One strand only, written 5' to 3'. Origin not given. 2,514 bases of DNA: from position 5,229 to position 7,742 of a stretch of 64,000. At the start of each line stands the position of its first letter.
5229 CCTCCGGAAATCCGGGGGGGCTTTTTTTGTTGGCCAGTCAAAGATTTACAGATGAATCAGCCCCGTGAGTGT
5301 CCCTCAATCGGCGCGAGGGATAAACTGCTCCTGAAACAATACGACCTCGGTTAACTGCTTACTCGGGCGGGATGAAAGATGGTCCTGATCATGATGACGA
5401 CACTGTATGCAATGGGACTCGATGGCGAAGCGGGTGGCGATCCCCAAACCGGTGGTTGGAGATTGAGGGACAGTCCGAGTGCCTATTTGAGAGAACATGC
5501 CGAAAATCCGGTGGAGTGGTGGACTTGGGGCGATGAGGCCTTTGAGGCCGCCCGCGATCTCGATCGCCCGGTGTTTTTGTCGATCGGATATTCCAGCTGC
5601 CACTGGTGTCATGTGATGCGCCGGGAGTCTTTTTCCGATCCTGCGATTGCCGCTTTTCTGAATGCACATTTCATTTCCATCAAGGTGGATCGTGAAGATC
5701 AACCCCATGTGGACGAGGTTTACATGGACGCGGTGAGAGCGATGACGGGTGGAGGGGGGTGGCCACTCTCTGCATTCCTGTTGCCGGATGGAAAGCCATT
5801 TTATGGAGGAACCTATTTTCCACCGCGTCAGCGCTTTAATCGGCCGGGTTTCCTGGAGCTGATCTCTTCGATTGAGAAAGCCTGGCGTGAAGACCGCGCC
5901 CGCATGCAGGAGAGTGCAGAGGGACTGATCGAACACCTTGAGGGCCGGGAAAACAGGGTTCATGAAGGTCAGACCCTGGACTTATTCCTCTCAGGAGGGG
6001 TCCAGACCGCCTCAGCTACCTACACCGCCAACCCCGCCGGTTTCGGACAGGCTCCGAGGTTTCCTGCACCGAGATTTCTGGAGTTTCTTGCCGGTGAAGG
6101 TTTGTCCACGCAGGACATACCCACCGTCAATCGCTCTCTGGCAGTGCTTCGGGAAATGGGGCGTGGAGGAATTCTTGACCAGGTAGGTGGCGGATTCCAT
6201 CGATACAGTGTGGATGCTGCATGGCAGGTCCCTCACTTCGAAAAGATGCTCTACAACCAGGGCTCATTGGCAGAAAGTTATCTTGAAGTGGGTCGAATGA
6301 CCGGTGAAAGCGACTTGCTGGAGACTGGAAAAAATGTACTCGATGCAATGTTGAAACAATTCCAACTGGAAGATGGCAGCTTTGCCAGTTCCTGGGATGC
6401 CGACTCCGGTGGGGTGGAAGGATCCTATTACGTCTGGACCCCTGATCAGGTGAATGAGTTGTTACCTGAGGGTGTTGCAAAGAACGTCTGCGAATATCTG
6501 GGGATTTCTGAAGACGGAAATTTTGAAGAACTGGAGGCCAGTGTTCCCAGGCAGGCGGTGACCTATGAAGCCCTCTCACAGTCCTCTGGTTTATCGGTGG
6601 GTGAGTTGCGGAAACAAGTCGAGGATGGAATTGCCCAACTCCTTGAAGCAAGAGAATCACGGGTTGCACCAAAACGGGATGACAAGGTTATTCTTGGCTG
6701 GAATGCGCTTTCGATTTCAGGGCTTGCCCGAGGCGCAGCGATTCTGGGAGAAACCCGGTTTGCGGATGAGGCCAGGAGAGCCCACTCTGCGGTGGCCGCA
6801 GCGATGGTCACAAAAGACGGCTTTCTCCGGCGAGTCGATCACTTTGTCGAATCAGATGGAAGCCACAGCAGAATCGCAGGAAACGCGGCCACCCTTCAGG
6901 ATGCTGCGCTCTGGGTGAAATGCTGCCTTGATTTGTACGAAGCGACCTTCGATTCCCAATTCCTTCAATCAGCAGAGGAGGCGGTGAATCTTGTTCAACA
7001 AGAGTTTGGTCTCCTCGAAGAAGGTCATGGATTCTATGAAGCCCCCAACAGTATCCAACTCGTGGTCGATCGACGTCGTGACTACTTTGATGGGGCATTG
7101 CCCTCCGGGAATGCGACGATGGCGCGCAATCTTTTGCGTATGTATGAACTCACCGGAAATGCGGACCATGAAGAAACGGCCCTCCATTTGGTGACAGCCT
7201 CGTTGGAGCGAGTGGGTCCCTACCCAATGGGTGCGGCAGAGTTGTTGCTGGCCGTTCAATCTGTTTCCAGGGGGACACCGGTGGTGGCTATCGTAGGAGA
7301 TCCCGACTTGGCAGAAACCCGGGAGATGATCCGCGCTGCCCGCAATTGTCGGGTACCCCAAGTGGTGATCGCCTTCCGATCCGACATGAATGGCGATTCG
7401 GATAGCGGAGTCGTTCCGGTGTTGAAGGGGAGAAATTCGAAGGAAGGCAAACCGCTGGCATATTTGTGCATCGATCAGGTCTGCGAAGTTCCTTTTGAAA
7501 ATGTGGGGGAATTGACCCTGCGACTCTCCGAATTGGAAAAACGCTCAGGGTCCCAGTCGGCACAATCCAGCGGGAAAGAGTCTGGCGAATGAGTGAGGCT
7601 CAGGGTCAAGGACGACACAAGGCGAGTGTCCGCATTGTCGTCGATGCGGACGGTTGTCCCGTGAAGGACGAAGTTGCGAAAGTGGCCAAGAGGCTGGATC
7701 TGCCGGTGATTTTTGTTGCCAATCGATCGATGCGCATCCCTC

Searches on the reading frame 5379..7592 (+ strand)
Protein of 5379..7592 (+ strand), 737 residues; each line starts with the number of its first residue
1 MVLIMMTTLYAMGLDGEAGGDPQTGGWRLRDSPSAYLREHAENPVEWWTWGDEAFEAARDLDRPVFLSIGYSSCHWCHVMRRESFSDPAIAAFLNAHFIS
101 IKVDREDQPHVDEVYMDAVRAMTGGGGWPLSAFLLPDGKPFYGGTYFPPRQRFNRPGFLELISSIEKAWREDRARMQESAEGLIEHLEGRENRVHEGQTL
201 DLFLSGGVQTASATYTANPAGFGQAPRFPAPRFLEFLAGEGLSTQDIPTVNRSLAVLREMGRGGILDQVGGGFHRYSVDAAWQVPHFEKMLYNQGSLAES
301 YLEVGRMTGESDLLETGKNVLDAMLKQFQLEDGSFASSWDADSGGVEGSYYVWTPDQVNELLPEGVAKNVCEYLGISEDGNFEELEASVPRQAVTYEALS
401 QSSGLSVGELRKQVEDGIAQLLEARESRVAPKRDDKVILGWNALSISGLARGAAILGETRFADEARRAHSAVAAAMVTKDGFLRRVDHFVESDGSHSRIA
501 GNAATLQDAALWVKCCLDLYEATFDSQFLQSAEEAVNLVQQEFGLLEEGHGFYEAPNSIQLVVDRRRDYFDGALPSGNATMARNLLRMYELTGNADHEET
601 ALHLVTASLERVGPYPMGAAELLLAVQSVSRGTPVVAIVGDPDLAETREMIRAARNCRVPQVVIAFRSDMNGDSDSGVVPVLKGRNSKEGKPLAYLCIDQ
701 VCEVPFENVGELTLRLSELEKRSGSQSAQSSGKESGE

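Call 45: find_encoding_contigs(protein=window:5379-7592:+, flank=10000, max_places=1)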
Protein window:5379-7592:+ (737 aa): 19 contigs read that carry it; 1 place shown.
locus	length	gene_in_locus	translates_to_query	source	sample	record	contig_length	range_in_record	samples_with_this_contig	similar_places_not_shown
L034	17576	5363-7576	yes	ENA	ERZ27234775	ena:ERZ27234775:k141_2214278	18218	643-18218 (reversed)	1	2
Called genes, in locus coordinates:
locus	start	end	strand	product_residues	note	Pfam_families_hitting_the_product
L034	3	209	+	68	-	?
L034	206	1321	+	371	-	PF22020:RlmL_1st, PF02926:THUMP, PF01170:UPF0020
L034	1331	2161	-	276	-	-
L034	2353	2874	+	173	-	-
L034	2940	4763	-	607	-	-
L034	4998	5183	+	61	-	-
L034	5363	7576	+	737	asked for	PF03190:Thioredox_DsbH, PF13899:Thioredoxin_7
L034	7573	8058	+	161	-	PF02639:DUF188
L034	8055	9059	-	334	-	-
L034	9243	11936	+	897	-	PF01804:Penicil_amidase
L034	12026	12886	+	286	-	PF10023:Aminopep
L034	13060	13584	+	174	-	PF04542:Sigma70_r2, PF22029:PhyR_sigma2 (weak), PF07638:Sigma70_ECF (weak), PF08281:Sigma70_r4_2, PF04545:Sigma70_r4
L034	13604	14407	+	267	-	PF13490:zf-HC2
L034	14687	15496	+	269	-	-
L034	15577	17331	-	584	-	PF06537:DHOR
